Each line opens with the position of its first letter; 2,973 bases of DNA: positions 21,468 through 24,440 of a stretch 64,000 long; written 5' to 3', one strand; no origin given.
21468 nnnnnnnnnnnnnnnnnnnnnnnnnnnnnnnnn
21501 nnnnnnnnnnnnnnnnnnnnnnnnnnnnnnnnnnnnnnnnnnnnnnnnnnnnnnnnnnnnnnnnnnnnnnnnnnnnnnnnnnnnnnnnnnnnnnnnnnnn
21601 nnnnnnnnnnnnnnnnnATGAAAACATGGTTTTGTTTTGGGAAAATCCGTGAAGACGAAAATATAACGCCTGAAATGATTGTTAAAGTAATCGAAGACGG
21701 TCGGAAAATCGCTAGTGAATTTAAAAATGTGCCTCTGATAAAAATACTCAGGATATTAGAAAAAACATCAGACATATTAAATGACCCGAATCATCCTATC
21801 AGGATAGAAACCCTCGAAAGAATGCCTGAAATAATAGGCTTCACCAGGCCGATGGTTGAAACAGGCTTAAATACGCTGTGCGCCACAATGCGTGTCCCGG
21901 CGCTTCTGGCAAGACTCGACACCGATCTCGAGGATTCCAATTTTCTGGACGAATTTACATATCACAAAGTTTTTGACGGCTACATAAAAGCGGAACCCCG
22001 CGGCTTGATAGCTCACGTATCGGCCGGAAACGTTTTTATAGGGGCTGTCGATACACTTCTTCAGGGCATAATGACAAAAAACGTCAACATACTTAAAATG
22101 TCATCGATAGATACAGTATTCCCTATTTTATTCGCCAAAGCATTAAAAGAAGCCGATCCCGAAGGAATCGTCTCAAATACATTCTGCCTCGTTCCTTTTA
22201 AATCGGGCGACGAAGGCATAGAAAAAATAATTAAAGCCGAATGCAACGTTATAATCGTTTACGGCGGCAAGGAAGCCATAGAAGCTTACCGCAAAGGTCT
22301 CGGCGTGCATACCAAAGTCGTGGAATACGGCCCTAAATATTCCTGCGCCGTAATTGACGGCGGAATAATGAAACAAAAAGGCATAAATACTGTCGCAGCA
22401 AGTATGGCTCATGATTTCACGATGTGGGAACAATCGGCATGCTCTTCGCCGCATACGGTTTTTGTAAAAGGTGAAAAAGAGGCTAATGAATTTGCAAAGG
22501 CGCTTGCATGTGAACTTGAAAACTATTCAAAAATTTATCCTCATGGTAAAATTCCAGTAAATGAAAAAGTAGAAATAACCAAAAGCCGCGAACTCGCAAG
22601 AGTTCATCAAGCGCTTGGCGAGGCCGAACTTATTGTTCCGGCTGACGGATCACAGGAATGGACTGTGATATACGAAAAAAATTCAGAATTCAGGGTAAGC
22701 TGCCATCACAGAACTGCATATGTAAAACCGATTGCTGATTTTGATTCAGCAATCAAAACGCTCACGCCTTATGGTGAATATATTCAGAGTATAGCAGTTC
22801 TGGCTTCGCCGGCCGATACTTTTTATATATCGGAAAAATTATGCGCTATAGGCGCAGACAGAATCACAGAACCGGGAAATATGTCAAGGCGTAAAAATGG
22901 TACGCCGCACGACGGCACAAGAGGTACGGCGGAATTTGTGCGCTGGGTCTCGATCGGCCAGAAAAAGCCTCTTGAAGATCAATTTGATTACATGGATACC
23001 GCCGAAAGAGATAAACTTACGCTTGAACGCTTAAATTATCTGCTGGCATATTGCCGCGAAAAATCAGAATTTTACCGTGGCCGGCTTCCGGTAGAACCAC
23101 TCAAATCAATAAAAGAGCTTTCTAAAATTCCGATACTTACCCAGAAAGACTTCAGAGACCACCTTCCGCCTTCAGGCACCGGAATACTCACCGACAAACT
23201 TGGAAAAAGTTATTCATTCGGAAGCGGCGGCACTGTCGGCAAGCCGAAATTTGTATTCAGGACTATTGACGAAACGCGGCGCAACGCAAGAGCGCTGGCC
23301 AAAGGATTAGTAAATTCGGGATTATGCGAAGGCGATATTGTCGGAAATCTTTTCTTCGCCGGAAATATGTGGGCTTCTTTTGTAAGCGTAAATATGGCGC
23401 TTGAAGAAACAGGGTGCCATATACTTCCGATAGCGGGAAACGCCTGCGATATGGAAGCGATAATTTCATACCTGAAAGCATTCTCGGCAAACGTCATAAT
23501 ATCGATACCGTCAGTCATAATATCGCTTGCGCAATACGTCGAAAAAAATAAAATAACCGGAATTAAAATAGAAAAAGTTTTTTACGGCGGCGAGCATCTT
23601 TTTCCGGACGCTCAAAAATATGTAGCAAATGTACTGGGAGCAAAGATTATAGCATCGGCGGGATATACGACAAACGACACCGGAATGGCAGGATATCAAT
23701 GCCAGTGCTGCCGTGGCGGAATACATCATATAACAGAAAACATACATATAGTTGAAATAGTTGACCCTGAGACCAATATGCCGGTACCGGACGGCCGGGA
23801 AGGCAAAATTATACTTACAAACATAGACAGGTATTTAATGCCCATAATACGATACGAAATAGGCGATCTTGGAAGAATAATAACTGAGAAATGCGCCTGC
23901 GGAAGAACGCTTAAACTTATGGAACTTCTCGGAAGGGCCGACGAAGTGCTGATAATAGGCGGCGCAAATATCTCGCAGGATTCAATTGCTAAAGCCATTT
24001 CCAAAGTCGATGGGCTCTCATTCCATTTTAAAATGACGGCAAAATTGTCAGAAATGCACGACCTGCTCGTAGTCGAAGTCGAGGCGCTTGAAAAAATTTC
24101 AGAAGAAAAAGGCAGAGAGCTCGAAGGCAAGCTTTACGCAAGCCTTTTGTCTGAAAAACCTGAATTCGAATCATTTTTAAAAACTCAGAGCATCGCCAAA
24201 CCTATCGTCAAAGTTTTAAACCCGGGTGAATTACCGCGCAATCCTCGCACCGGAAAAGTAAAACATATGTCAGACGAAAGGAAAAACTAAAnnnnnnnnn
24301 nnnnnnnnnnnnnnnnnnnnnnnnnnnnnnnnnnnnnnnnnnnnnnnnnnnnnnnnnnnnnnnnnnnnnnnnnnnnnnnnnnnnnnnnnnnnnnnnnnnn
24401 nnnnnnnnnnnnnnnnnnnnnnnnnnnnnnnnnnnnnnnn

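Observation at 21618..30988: Translationally coupled six-gene operon: LuxC-reductase/adenylase fusion, HATPase-GNAT fusion, LuxE-like, two PaaK-like ligases and a MATE exporter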

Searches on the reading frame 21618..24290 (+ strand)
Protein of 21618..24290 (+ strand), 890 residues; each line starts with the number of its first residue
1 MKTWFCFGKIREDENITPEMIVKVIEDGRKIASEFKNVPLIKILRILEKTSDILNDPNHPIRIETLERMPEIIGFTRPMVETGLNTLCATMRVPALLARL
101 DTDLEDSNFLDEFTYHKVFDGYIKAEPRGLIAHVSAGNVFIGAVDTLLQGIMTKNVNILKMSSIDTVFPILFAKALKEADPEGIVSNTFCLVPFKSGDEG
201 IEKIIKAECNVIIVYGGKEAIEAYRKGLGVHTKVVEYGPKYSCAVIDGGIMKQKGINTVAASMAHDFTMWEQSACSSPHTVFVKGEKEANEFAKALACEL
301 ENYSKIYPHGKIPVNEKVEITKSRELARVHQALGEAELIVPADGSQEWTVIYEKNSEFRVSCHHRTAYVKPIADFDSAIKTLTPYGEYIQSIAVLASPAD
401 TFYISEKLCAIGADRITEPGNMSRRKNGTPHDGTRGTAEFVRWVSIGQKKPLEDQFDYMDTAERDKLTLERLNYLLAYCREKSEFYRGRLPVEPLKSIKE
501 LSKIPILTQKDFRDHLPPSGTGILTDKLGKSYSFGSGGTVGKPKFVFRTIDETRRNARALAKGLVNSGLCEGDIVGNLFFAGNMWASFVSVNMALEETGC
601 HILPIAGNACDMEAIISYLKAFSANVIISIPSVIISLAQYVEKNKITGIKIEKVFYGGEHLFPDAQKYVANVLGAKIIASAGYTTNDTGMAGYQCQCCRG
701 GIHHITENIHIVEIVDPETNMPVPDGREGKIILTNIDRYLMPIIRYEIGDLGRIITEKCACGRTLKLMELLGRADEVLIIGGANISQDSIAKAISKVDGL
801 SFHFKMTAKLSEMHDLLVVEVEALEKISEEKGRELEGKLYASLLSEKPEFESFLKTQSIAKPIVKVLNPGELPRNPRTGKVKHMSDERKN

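Call 3: search_protein_families(library=pfam, proteins=[window:21618-24290:+], max_evalue=0.01)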
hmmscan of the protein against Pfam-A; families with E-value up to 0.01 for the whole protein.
window:21618-24290:+ (890 aa): 5 families
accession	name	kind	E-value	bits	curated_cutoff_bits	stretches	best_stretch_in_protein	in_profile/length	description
PF05893.19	LuxC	-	6.4e-87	292.5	21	1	38-443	4-401/401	Acyl-CoA reductase (LuxC)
PF00501.34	AMP-binding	-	1.1e-07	31.5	29.9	1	536-733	170-374/384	AMP-binding enzyme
PF00171.27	Aldedh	-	4.3e-05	22.7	23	1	15-302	25-295/461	Aldehyde dehydrogenase family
PF14535.12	AMP-binding_C_2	-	0.00035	21.2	25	1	784-888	3-96/96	AMP-binding enzyme C-terminal domain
PF04443.18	LuxE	-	0.0077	15.6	24.9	0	697-783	296-383/391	Acyl-protein synthetase, LuxE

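Call 4: search_protein_families(library=ncbifam, proteins=[window:21618-24290:+], max_evalue=0.01)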
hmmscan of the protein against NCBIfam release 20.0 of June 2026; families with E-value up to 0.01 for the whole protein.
window:21618-24290:+ (890 aa): 10 families
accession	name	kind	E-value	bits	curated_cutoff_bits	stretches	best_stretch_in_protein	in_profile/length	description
NF041878.1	paak_haloarch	equivalog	3.1e-49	167.7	700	1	459-888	8-427/427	phenylacetate--CoA ligase PaaK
NF045666.1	DVU1553_fam_AMP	equivalog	4.5e-43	147.6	300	1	459-769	18-325/331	DVU_1553 family AMP-dependent CoA ligase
TIGR02155.1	PA_CoA_ligase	equivalog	5.6e-43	147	646.3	1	462-888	6-422/422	phenylacetate--CoA ligase PaaK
NF052251.1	LCFA_red_LuxC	equivalog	6.3e-42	143.7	750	1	72-446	87-447/478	long-chain-fatty-acyl-CoA reductase LuxC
NF053551.1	FlxY_rubin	equivalog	9.5e-30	103.7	520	1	466-843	11-391/424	flexirubin biosynthesis putative acyl-CoA ligase FlxY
TIGR03335.1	F390_ftsA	equivalog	2e-25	89.4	458.7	1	454-888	4-445/445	coenzyme F390 synthetase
NF041217.1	BagE_FevW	exception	2.7e-16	59.6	800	1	466-825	15-360/424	bagremycin/ferroverdin synthetase BagE/FevW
TIGR02304.1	aden_form_hyp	equivalog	5.4e-10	38.8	251.9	1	611-856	175-410/430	F390 synthetase-related protein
NF005850.0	PRK07768.1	subfamily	0.0001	20.7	572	1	770-885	432-538/545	long-chain-fatty-acid--CoA ligase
NF040869.1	G3PDH_Arch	equivalog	0.00016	20.5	780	1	120-302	151-324/502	NADP-dependent glyceraldehyde-3-phosphate dehydrogenase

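Call 26: find_related_loci(query=A2, collection=genome_contigs, flank=10000)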
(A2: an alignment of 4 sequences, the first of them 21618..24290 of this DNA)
Query A2 (890 aa) in genome_contigs; peptide patterns used: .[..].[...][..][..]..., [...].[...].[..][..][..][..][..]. (x = any residue, [..] = any of these).
93 stretches matched a pattern; 45 encode a relative of the query (tblastn E <= 1e-3); 44 distinct loci.
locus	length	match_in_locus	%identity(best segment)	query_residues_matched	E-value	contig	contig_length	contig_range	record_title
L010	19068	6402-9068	81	1-890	0e+0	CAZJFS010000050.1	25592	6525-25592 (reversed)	MAG TPA_asm: uncultured bacterium isolate SRP089250_co1_123 genome assembly, contig: NODE_2970_length_25592_cov_5.105181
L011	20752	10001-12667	75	1-890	0e+0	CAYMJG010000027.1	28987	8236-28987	MAG TPA_asm: uncultured Eubacteriales bacterium isolate SRP192927_co2_99 genome assembly, contig: NODE_2122_length_28987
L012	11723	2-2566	76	35-890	0e+0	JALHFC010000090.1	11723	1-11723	MAG: Pelotomaculum sp. isolate 3-JJ_aug_S1_009 scaffold_6794, whole genome shotgun sequence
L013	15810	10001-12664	53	1-890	0e+0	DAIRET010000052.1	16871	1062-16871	MAG TPA_asm: Ignavibacteriaceae bacterium isolate CTOTU18356 NODE_3835_length_16871_cov_5.697015, whole genome shotgun s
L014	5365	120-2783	53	1-888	0e+0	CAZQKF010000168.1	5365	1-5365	MAG TPA_asm: uncultured Desulfobulbus sp. isolate SRP128015_co1_160 genome assembly, contig: NODE_27415_length_5365_cov_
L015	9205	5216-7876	54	1-888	0e+0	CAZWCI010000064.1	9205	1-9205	MAG TPA_asm: uncultured Lentimicrobiaceae bacterium isolate SRP192927_co2_516 genome assembly, contig: NODE_15142_length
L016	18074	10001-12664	53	1-888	0e+0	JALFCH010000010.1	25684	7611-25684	MAG: Rikenellaceae bacterium isolate SUG550 k141_418885, whole genome shotgun sequence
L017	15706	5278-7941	53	1-888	0e+0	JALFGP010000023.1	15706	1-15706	MAG: Rikenellaceae bacterium isolate SUG662 k141_190701, whole genome shotgun sequence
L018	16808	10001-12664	53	1-888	0e+0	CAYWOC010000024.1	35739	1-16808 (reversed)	MAG TPA_asm: uncultured Muribaculaceae bacterium isolate SRP225648_co1_117 genome assembly, contig: NODE_2316_length_357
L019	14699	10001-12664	53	1-888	0e+0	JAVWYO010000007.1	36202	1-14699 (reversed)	MAG: Muribaculaceae bacterium isolate CGS5Y1-bin62 NODE_1025_length_36202_cov_8.020500, whole genome shotgun sequence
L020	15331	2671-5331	52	1-888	0e+0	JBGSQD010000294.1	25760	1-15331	MAG: Geobacterales bacterium isolate JTS-AC321 k141_2590289, whole genome shotgun sequence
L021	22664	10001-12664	53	1-888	0e+0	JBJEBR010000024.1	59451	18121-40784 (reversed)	MAG: Candidatus Cryptobacteroides sp. isolate PUUB45_bin.054 NODE_255_length_59451_cov_34.706714, whole genome shotgun s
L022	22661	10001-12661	52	1-888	0e+0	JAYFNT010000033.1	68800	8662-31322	MAG: Geobacteraceae bacterium isolate 5C_26 c_5C_000000148851, whole genome shotgun sequence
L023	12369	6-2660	52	4-888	0e+0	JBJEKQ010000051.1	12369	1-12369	MAG: Prevotella sp. isolate PUUB48_bin.037 NODE_2421_length_12369_cov_7.719587, whole genome shotgun sequence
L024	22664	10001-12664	51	1-888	0e+0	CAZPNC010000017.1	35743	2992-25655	MAG TPA_asm: uncultured Prevotella sp. isolate binchicken_co154_83 genome assembly, contig: NODE_1537_length_35743_cov_7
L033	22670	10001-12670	50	4-888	0e+0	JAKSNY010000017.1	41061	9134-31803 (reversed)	MAG: Paludibacteraceae bacterium isolate Horse_feces163 MAG163_17, whole genome shotgun sequence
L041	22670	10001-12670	52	3-889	0e+0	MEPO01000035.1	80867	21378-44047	MAG: Bdellovibrionales bacterium GWA1_52_35 gwa1_scaffold_80, whole genome shotgun sequence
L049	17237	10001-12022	27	79-796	1e-68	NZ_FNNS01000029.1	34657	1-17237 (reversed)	Aequorivita viscosa strain CGMCC 1.11023, whole genome shotgun sequence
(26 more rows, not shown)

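Call 38: search_solved_structures(query=window:21618-24290:+, max_evalue=0.001)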
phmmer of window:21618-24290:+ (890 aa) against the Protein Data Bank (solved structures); distinct sequences matched with E-value up to 0.001: 9.
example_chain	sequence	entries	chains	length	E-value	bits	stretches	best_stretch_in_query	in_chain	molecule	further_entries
4r1l_A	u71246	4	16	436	1.1e-42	149.2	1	453-888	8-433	Phenylacetate-coenzyme A ligase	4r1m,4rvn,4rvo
2y27_A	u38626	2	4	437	4.8e-33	117.3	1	457-824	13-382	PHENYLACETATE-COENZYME A LIGASE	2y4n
7xc6_A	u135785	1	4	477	2.7e-32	114.8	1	35-446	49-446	Long-chain acyl-protein thioester reductase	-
2y4o_A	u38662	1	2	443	5.7e-32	113.8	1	459-888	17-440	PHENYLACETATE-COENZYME A LIGASE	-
9s3l_A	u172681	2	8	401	6.6e-26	93.7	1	470-831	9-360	Phenylacetate-CoA ligase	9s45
6hdw_A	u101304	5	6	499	9.5e-22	80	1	457-828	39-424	2-hydroxyisobutyryl-CoA synthetase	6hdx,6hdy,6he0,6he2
6wuq_A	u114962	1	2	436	3e-15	58.4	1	457-839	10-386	AjiA1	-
6siw_B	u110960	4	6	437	2.5e-14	55.4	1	457-838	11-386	PaaK-like ligase (AMP-dependent synthetase and ligase) | AMP-dependent synthetase and ligase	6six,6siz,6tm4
6siw_A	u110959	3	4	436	2.7e-14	55.3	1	457-838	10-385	PaaK-like ligase (AMP-dependent synthetase and ligase) | AMP-dependent synthetase and ligase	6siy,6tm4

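Call 52: search_protein_families(library=padloc, proteins=[window:21618-24290:+], max_evalue=0.001)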
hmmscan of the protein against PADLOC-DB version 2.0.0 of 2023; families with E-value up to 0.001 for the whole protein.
window:21618-24290:+ (890 aa): 0 families

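Call 62: search_protein_families(library=pfam, proteins=[L016:6977-8455:+, L021:6225-8564:+, L041:14124-16409:+, L049:6451-8322:+, L033:14552-16234:-, L019:8124-8531:+, L016:8493-8795:+, L049:13472-14677:+, L022:2934-4895:+], max_evalue=0.001)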
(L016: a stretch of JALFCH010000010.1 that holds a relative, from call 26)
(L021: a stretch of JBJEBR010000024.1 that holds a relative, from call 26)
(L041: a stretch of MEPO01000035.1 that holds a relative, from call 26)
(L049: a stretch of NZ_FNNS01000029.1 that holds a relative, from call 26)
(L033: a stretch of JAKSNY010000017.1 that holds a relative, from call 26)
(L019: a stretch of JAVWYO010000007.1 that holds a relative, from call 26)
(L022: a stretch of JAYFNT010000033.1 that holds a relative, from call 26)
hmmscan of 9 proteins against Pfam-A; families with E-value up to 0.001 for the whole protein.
L016:6977-8455:+ (492 aa): 2 families
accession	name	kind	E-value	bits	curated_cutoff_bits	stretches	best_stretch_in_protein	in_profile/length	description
PF07228.17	SpoIIE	-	2.5e-45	155.2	25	1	154-342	2-190/192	Stage II sporulation protein E (SpoIIE)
PF13581.12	HATPase_c_2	-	4.4e-13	49.8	27.4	1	361-488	8-125/127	Histidine kinase-like ATPase domain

L021:6225-8564:+ (779 aa): 5 families
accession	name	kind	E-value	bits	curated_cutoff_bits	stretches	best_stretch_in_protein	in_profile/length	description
PF07228.17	SpoIIE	-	3.7e-45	154.7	25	1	449-633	2-190/192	Stage II sporulation protein E (SpoIIE)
PF22673.2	MCP-like_PDC_1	-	2.3e-22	80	27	1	102-207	5-110/113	Methyl-accepting chemotaxis protein-like, first PDC sensor domain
PF13581.12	HATPase_c_2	-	1.4e-18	67.5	27.4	1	651-769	7-125/127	Histidine kinase-like ATPase domain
PF02743.24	dCache_1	-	4.4e-11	43.2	45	1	87-251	35-195/240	Cache domain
PF00672.30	HAMP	-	1.5e-09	38.4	25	1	332-382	2-52/53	HAMP domain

L041:14124-16409:+ (761 aa): 5 families
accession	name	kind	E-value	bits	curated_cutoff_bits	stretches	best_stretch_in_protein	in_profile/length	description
PF07228.17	SpoIIE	-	1.6e-52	178.7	25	1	443-630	2-191/192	Stage II sporulation protein E (SpoIIE)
PF22673.2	MCP-like_PDC_1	-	2.7e-23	83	27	1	108-199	29-112/113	Methyl-accepting chemotaxis protein-like, first PDC sensor domain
PF02743.24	dCache_1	-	3.7e-21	76.2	45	1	39-287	2-238/240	Cache domain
PF13581.12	HATPase_c_2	-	4.4e-19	69.2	27.4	1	641-755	3-124/127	Histidine kinase-like ATPase domain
PF00672.30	HAMP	-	1.1e-11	45.3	25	1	328-375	6-52/53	HAMP domain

L049:6451-8322:+ (623 aa): 4 families
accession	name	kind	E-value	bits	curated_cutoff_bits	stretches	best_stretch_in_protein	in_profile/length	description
PF07228.17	SpoIIE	-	3.5e-46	158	25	1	432-621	1-191/192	Stage II sporulation protein E (SpoIIE)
PF22673.2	MCP-like_PDC_1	-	3.1e-15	57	27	1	83-194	3-112/113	Methyl-accepting chemotaxis protein-like, first PDC sensor domain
PF00672.30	HAMP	-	1.3e-09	38.6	25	1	314-366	1-52/53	HAMP domain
PF02743.24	dCache_1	-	0.00011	22.3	45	1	113-275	72-235/240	Cache domain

L033:14552-16234:- (560 aa): 2 families
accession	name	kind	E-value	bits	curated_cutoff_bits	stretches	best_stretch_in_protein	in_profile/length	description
PF07228.17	SpoIIE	-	3.3e-46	158.1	25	1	369-559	2-191/192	Stage II sporulation protein E (SpoIIE)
PF22673.2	MCP-like_PDC_1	-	5.4e-06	27.3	27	1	98-207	8-110/113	Methyl-accepting chemotaxis protein-like, first PDC sensor domain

L019:8124-8531:+ (135 aa): 2 families
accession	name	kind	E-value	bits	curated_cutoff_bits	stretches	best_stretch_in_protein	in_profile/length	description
PF13581.12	HATPase_c_2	-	1.3e-23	83.8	27.4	1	9-131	3-125/127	Histidine kinase-like ATPase domain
PF02518.31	HATPase_c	-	0.00044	21.1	26.4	1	37-116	5-85/111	Histidine kinase-, DNA gyrase B-, and HSP90-like ATPase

L016:8493-8795:+ (100 aa): 2 families
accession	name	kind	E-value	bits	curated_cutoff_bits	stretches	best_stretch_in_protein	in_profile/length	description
PF01740.26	STAS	-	5.1e-18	65.2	22.6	1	12-97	11-97/106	STAS domain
PF13466.11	STAS_2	-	2e-10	41.1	29.2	1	14-93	1-79/80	STAS domain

L049:13472-14677:+ (402 aa): 2 families
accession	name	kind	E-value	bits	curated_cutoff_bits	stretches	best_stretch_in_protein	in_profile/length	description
PF05977.19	MFS_3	-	2.8e-28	99.1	27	1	12-393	12-390/524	Transmembrane secretion effector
PF07690.21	MFS_1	-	2.1e-26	93.1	33.4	1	15-356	1-342/347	Major Facilitator Superfamily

L022:2934-4895:+ (653 aa): 6 families
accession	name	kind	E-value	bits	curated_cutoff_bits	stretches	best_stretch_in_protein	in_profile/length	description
PF07228.17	SpoIIE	-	2.6e-55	187.8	25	1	456-647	1-191/192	Stage II sporulation protein E (SpoIIE)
PF22673.2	MCP-like_PDC_1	-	2.1e-23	83.4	27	1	100-212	3-112/113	Methyl-accepting chemotaxis protein-like, first PDC sensor domain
PF02743.24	dCache_1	-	2.1e-20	73.7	45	1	54-303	6-240/240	Cache domain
PF00672.30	HAMP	-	1.4e-13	51.4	25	1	337-389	1-52/53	HAMP domain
PF08269.17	dCache_2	-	5.8e-07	29.4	26.5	1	213-308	196-296/298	Cache domain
PF17201.10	Cache_3-Cache_2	-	7.9e-07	29.1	27.7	1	205-316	185-296/299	Cache 3/Cache 2 fusion domain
